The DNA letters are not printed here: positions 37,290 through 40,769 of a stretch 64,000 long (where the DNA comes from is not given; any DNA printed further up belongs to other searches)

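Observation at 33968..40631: STAND-like NTPase heading a translationally coupled acuA-acuB-acuC plus dehydrogenase operon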

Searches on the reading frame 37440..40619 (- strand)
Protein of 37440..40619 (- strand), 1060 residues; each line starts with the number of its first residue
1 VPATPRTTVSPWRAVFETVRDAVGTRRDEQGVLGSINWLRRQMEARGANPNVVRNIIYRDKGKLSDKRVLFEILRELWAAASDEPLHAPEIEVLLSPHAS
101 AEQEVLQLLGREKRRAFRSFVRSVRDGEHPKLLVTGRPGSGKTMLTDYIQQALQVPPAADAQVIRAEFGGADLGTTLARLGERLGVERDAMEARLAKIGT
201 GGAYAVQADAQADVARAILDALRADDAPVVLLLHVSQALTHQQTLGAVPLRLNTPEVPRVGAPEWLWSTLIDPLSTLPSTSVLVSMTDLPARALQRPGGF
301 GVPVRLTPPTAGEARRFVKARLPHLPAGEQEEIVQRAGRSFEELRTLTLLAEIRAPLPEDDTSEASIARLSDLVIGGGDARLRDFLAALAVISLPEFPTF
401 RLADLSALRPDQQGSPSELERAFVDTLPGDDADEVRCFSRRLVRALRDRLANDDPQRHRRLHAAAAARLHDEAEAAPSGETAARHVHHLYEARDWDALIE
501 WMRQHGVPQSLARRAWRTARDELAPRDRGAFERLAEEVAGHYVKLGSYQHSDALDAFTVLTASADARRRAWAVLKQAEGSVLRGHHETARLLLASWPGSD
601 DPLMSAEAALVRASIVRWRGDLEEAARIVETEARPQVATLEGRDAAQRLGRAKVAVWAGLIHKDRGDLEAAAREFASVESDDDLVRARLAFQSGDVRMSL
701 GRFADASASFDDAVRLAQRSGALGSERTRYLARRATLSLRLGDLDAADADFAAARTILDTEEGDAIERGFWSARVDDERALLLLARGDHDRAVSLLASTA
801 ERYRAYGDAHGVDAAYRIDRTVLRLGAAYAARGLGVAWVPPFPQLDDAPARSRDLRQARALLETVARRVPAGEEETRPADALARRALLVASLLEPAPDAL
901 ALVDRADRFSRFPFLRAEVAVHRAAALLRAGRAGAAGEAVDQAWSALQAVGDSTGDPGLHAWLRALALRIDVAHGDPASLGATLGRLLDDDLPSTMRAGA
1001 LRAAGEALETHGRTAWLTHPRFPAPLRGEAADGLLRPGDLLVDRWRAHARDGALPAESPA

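Call 8: search_protein_families(library=pfam, proteins=[window:37440-40619:-], max_evalue=0.01)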
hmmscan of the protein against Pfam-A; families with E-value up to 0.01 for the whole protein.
window:37440-40619:- (1060 aa): 5 families
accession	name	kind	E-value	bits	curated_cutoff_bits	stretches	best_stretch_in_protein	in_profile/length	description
PF13191.12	AAA_16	-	3.3e-07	31.4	32.6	1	107-233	1-138/167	AAA ATPase domain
PF13401.12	AAA_22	-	0.00039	21.2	27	1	132-233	8-90/130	AAA domain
PF13181.12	TPR_8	-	0.0014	19.1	25.7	0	687-718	1-32/34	Tetratricopeptide repeat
PF13238.12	AAA_18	-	0.0023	18.8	29.4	0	133-254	2-101/128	AAA domain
PF24883.2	NPHP3_N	-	0.0088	16.7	24.8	0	126-154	19-47/164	Nephrocystin 3, N-terminal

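Call 9: search_protein_families(library=ncbifam, proteins=[window:37440-40619:-], max_evalue=0.01)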
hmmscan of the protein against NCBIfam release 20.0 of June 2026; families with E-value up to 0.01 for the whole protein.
window:37440-40619:- (1060 aa): 0 families

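Call 12: find_homologous_proteins(query=window:37440-40619:-, max_evalue=0.00001)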
Query window:37440-40619:- (1060 aa): 281 proteins with E <= 0.00001 among 8000 candidates; the best 120 are listed.
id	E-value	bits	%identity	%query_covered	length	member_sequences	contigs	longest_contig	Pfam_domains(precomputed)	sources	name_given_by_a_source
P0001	0.0e+0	2236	100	98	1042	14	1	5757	PF13191.13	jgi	-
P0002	0.0e+0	1950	87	99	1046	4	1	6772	PF13424.13,PF13191.13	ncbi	-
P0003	0.0e+0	1738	77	100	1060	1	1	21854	PF13191.13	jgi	jgi:tetratricopeptide (TPR) repeat protein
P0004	0.0e+0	1737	77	100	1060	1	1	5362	PF13191.13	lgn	-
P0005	0.0e+0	1706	77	100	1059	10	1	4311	PF13191.13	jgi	jgi:tetratricopeptide (TPR) repeat protein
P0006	0.0e+0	1698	76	100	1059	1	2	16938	PF07719.24,PF13191.13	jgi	jgi:tetratricopeptide (TPR) repeat protein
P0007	0.0e+0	1476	71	95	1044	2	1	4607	PF13191.13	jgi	jgi:tetratricopeptide (TPR) repeat protein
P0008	0.0e+0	1475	68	100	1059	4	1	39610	PF13181.13,PF13191.13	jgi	jgi:tetratricopeptide (TPR) repeat protein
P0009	0.0e+0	1383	66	98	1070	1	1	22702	PF13191.13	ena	-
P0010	0.0e+0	1340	64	99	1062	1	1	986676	-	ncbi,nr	ncbi:MAG: hypothetical protein U5K81_10840 [Trueperaceae bacterium]|nr:hypothetical protein [Trueper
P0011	0.0e+0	1253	59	98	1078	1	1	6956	-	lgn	-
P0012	0.0e+0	1158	57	99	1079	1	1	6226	-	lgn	-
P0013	0.0e+0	1068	55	98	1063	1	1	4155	PF13424.13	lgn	-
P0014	0.0e+0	1064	54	99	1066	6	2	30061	PF13191.13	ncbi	ncbi:MAG: hypothetical protein P8Y02_07355 [Deinococcales bacterium]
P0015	0.0e+0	1063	54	99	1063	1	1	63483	PF13191.13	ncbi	-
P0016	0.0e+0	1060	55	99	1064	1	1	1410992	PF00515.35,PF13181.13,PF07719.24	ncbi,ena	-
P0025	0.0e+0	1032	52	98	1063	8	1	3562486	PF00515.35,PF07719.24,PF13191.13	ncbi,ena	-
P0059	1.4e-280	952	50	96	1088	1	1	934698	-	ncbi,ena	-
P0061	2.6e-280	951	50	98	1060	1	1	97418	PF00515.35,PF13432.13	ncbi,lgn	ncbi:MAG TPA: tetratricopeptide repeat protein [Trueperaceae bacterium]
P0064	7.2e-280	950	50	98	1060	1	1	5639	-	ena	-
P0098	2.2e-275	935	51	95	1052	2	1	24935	-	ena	-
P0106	1.2e-274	932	49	98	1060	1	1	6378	PF00515.35,PF13424.13,PF13181.13,PF07719.24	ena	-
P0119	2.2e-272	925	50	99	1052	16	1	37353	-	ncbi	-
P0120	4.1e-272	924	49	99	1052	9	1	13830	-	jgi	-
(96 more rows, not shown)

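Call 14: find_encoding_contigs(protein=P0025, flank=10000, max_places=2)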
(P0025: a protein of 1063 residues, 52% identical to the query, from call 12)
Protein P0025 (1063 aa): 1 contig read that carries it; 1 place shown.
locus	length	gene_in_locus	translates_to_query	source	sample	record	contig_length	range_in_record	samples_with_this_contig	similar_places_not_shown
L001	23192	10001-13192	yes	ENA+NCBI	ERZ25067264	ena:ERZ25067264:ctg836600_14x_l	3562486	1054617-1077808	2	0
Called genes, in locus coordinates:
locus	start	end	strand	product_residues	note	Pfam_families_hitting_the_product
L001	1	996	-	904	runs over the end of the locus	PF00330:Aconitase, PF00694:Aconitase_C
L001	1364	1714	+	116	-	-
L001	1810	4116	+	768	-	PF11832:DUF3352 (faint)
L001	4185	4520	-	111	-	PF00085:Thioredoxin, PF13098:Thioredoxin_2 (weak), PF13905:Thioredoxin_8 (faint)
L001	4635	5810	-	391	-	PF01979:Amidohydro_1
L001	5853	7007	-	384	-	PF04055:Radical_SAM, PF19288:CofH_C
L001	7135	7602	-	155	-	PF06252:GemA (weak)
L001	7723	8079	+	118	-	-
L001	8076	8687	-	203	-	PF01128:IspD, PF02348:CTP_transf_3 (weak), PF12804:NTP_transf_3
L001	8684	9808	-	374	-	PF02625:XdhC_CoxI, PF13478:XdhC_C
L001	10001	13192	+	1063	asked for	PF13191:AAA_16 (weak), PF07719:TPR_2 (faint), PF00515:TPR_1 (faint)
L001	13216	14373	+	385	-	PF00850:Hist_deacetyl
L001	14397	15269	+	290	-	PF02826:2-Hacid_dh_C (faint), PF03446:NAD_binding_2, PF03807:F420_oxidored, PF14833:NAD_binding_11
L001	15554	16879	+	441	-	PF00890:FAD_binding_2 (weak), PF01134:GIDA (weak), PF01494:FAD_binding_3 (faint), PF12831:FAD_oxidored, PF13450:NAD_binding_8 (weak)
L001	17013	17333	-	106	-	-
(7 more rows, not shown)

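Call 15: find_encoding_contigs(protein=P0010, flank=8000, max_places=1)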
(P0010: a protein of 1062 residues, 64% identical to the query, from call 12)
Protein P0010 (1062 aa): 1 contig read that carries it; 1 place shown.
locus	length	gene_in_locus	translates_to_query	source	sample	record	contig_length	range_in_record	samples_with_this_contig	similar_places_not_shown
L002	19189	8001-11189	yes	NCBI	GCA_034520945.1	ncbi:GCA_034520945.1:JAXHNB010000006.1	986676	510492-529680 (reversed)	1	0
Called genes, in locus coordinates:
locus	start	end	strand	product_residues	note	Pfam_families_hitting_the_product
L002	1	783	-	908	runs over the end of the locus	PF00330:Aconitase, PF00694:Aconitase_C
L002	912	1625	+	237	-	-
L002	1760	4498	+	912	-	PF11832:DUF3352 (faint), PF04151:PPC (faint)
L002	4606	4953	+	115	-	-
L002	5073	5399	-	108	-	PF00085:Thioredoxin, PF13098:Thioredoxin_2, PF13905:Thioredoxin_8 (faint)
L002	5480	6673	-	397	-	PF01979:Amidohydro_1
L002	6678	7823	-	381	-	PF04055:Radical_SAM, PF19288:CofH_C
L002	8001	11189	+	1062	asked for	-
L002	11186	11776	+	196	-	PF00583:Acetyltransf_1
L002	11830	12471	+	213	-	PF00571:CBS, PF22190:TTHA0829-like_ACT, PF01842:ACT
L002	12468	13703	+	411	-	PF00850:Hist_deacetyl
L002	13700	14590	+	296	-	PF02826:2-Hacid_dh_C (weak), PF03446:NAD_binding_2, PF03807:F420_oxidored, PF07991:KARI_N (faint), PF14833:NAD_binding_11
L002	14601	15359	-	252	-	PF13489:Methyltransf_23, PF13847:Methyltransf_31 (weak), PF08241:Methyltransf_11, PF08242:Methyltransf_12, PF13649:Methyltransf_25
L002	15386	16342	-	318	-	PF08240:ADH_N, PF00107:ADH_zinc_N, PF13602:ADH_zinc_N_2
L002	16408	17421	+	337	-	PF06723:MreB_Mbl, PF00012:HSP70, PF14450:FtsA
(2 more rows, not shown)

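Call 16: find_encoding_contigs(protein=P0016, flank=8000, max_places=1)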
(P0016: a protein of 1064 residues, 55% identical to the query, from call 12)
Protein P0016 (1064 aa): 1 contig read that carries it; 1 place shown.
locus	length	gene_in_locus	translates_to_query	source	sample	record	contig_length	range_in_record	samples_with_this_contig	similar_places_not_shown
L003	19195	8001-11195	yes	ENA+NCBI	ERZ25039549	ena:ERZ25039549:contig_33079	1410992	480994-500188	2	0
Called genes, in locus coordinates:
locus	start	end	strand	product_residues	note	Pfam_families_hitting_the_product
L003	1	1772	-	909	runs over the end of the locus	PF00330:Aconitase, PF00694:Aconitase_C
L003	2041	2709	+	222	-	-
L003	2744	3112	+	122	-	-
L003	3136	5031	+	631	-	PF11832:DUF3352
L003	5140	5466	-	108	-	PF00085:Thioredoxin, PF13098:Thioredoxin_2 (weak), PF13905:Thioredoxin_8 (faint)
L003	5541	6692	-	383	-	PF01979:Amidohydro_1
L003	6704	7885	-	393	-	PF04055:Radical_SAM, PF19288:CofH_C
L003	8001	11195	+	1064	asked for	PF00515:TPR_1 (faint), PF07719:TPR_2 (faint), PF13181:TPR_8 (faint)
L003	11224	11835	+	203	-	PF00583:Acetyltransf_1 (weak)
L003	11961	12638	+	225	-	PF00571:CBS, PF13291:ACT_4 (weak), PF22190:TTHA0829-like_ACT (weak), PF01842:ACT, PF22629:ACT_AHAS_ss (weak)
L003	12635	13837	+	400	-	PF00850:Hist_deacetyl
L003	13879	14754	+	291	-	PF02826:2-Hacid_dh_C (weak), PF03446:NAD_binding_2, PF03807:F420_oxidored, PF14833:NAD_binding_11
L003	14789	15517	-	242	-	PF01209:Ubie_methyltran (weak), PF05175:MTS (faint), PF13489:Methyltransf_23, PF08241:Methyltransf_11, PF08242:Methyltransf_12, PF13649:Methyltransf_25, PF13847:Methyltransf_31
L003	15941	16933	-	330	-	PF08240:ADH_N, PF00107:ADH_zinc_N, PF13602:ADH_zinc_N_2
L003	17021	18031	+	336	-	PF00022:Actin (faint), PF06723:MreB_Mbl, PF00012:HSP70 (weak), PF14450:FtsA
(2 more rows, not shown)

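Call 17: find_encoding_contigs(protein=P0059, flank=8000, max_places=1)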
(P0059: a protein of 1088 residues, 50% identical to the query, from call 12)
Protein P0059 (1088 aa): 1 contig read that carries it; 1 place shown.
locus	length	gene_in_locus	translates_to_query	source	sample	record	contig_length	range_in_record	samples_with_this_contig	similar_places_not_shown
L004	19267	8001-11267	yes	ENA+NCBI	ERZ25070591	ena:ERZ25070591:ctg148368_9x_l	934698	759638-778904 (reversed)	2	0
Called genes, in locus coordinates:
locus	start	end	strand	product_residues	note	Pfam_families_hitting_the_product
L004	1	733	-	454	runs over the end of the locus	PF01547:SBP_bac_1, PF13416:SBP_bac_8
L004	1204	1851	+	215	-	-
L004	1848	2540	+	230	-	PF00561:Abhydrolase_1, PF00975:Thioesterase (weak), PF12697:Abhydrolase_6, PF06821:Ser_hydrolase (faint), PF03096:Ndr (weak), PF12146:Hydrolase_4, PF08386:Abhydrolase_4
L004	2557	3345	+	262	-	PF03328:HpcH_HpaI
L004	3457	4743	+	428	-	PF00815:Histidinol_dh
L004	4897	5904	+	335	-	PF00356:LacI, PF00532:Peripla_BP_1, PF13407:Peripla_BP_4, PF13377:Peripla_BP_3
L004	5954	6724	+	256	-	PF00106:adh_short, PF08659:KR, PF01370:Epimerase, PF13561:adh_short_C2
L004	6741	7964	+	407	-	PF07366:SnoaL, PF12680:SnoaL_2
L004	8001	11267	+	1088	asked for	-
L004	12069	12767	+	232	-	PF00571:CBS, PF01842:ACT, PF13291:ACT_4 (weak), PF22190:TTHA0829-like_ACT (weak), PF22629:ACT_AHAS_ss (weak)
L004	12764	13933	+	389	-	PF00850:Hist_deacetyl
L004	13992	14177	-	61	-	-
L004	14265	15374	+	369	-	-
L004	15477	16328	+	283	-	-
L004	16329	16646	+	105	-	-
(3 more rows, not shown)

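Call 25: search_solved_structures(query=window:37440-40619:-, max_evalue=1)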
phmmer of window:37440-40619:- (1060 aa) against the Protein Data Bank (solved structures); distinct sequences matched with E-value up to 1: 5.
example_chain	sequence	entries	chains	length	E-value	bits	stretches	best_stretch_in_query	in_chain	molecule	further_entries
9zlo_A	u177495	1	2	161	0.052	14.8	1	630-712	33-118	Urease accessory protein UreE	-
9dvy_A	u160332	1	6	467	0.25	12.5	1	99-182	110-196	ATP-dependent Clp protease ATP-binding subunit clpX-like, mitochondrial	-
9p9v_A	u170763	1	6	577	0.35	12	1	99-182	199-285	ATP-dependent clpX-like chaperone, mitochondrial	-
9ykx_A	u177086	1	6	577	0.36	12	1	99-182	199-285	ATP-dependent clpX-like chaperone, mitochondrial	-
9ndj_F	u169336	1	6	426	0.36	12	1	70-184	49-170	ATP-dependent Clp protease ATP-binding subunit ClpX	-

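Call 36: search_protein_representatives(protein=window:37440-40619:-)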
Query: 1060 residues. Proteins with E-value up to 0.001 (for the whole library): 101; up to 1e-10: 87; up to 1e-30: 55. The best 101 are listed.
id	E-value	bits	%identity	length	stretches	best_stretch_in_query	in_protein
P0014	0.0e+00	1063.7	55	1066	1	5-1050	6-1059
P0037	3.9e-289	978.5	52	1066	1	9-1053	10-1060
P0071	1.5e-279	946.8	52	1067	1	7-1051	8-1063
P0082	1.9e-278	943.2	52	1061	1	5-1012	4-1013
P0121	1.4e-269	913.8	48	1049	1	4-1044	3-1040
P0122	2.7e-266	902.9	46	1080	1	9-1032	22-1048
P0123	5.6e-263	891.9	46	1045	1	6-977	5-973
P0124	2.0e-258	876.9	46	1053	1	9-1056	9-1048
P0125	1.3e-253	860.9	46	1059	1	10-1046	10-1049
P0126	1.4e-251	854.2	47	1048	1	7-1047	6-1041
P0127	1.8e-248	843.9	47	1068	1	10-1050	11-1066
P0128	1.0e-246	838.1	48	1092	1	6-1052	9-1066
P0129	4.2e-226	769.9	53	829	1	10-796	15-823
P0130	4.4e-208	710.2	45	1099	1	4-1054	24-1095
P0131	1.7e-197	675.1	43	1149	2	7-598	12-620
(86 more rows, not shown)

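Call 40: find_related_loci(query=A1, collection=genome_contigs, flank=8000)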
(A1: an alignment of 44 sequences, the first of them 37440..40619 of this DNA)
Query A1 (1060 aa) in genome_contigs; peptide patterns used: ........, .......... (x = any residue, [..] = any of these).
166 stretches matched a pattern; 101 encode a relative of the query (tblastn E <= 1e-3); the best 80 are kept; 80 distinct loci.
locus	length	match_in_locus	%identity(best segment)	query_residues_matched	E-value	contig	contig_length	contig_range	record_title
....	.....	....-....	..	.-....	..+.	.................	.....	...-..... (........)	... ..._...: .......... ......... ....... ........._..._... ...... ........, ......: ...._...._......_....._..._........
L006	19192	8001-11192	87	1-1060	0e+0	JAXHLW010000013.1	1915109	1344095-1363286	MAG: Trueperaceae bacterium isolate Salar_de_Ascotan_soil_MAG_ASO35 contig_619_polypolish, whole genome shotgun sequence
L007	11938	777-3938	69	1-1055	0e+0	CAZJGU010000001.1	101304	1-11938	MAG TPA_asm: uncultured bacterium isolate SRP332253_co1_245 genome assembly, contig: NODE_141_length_101304_cov_4.580085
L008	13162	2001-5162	54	5-1050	0e+0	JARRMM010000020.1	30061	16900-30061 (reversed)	MAG: Deinococcales bacterium isolate Spart_098_MAG scaffold_854, whole genome shotgun sequence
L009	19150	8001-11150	54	5-1046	0e+0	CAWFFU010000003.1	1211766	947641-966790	MAG: uncultured Trueperaceae bacterium isolate MFD05684.bin.1.331 genome assembly, contig: contig_13812, whole genome sh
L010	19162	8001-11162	55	9-1054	0e+0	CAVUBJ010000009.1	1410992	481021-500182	MAG: uncultured Trueperaceae bacterium isolate MFD05684.bin.1.105 genome assembly, contig: contig_33079, whole genome sh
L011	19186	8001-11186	53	1-1054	0e+0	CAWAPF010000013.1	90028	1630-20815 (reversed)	MAG: uncultured Trueperaceae bacterium isolate MFD02923.bin.2.59 genome assembly, contig: contig_35584, whole genome sho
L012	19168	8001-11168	54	3-1051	0e+0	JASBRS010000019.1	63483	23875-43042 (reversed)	MAG: Deinococci bacterium isolate BWSM_114 k141_1532796, whole genome shotgun sequence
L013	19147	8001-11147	53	10-1045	0e+0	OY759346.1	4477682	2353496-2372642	MAG: Trueperaceae bacterium isolate dd143a13-9bf8-4812-ba0e-a3cf349d91ff genome assembly, chromosome: 1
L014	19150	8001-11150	54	5-1046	0e+0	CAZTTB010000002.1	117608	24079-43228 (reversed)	MAG TPA_asm: uncultured bacterium isolate binchicken_co224_121 genome assembly, contig: NODE_39_length_117608_cov_37.797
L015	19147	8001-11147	53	10-1050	0e+0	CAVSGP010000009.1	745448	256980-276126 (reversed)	MAG: uncultured Trueperaceae bacterium isolate MFD05684.bin.1.416 genome assembly, contig: contig_32878, whole genome sh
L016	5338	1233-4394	50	7-1046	0e+0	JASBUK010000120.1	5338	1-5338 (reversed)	MAG: Trueperaceae bacterium isolate BWSM_7 k141_180742, whole genome shotgun sequence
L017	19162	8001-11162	54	5-1050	0e+0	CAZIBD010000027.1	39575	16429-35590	MAG TPA_asm: uncultured bacterium isolate binchicken_co129_876 genome assembly, contig: NODE_2523_length_39575_cov_7.866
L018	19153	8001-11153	53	9-1050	0e+0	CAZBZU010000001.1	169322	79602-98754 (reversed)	MAG TPA_asm: uncultured bacterium isolate binchicken_co151_293 genome assembly, contig: NODE_47_length_169322_cov_14.053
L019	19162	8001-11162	53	9-1055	0e+0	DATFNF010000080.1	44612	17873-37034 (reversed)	MAG TPA_asm: Trueperaceae bacterium isolate SMAG_U9244 k141_151047, whole genome shotgun sequence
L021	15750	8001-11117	47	8-1046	0e+0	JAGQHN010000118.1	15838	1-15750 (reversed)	MAG: Trueperaceae bacterium isolate HKST-UBA01 NODE_118_length_15838_cov_5.685236, whole genome shotgun sequence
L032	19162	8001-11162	45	10-1046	0e+0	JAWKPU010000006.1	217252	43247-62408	MAG: Deinococcales bacterium isolate ABC2.109 ABC2.109.fa-6, whole genome shotgun sequence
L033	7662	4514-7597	46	2-1018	0e+0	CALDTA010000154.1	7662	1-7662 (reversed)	MAG: uncultured Deinococcales bacterium isolate L1_Bin_MAXBIN__049_sub_1 genome assembly, contig: c_000001074816, whole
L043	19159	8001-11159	50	3-1009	0e+0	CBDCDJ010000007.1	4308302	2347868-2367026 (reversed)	MAG: Trueperaceae bacterium isolate 7af9cdce-302c-49a7-94c6-3b6834795d20 genome assembly, contig: contig_7, whole genome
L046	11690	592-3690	43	6-1042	0e+0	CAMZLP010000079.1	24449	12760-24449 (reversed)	uncultured Thermus/Deinococcus group bacterium isolate TAG_MAG_00009 genome assembly, contig: TAG_MAG_00009_000000000065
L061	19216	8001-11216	51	7-1046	0e+0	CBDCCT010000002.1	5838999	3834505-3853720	MAG: Trueperaceae bacterium isolate c2c2e3e6-f29b-4b81-aa4a-bcf5d649deb7 genome assembly, contig: contig_2, whole genome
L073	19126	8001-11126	46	10-1057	0e+0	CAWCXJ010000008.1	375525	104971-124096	MAG: uncultured Trueperaceae bacterium isolate MFD03250.bin.1.118 genome assembly, contig: contig_8063, whole genome sho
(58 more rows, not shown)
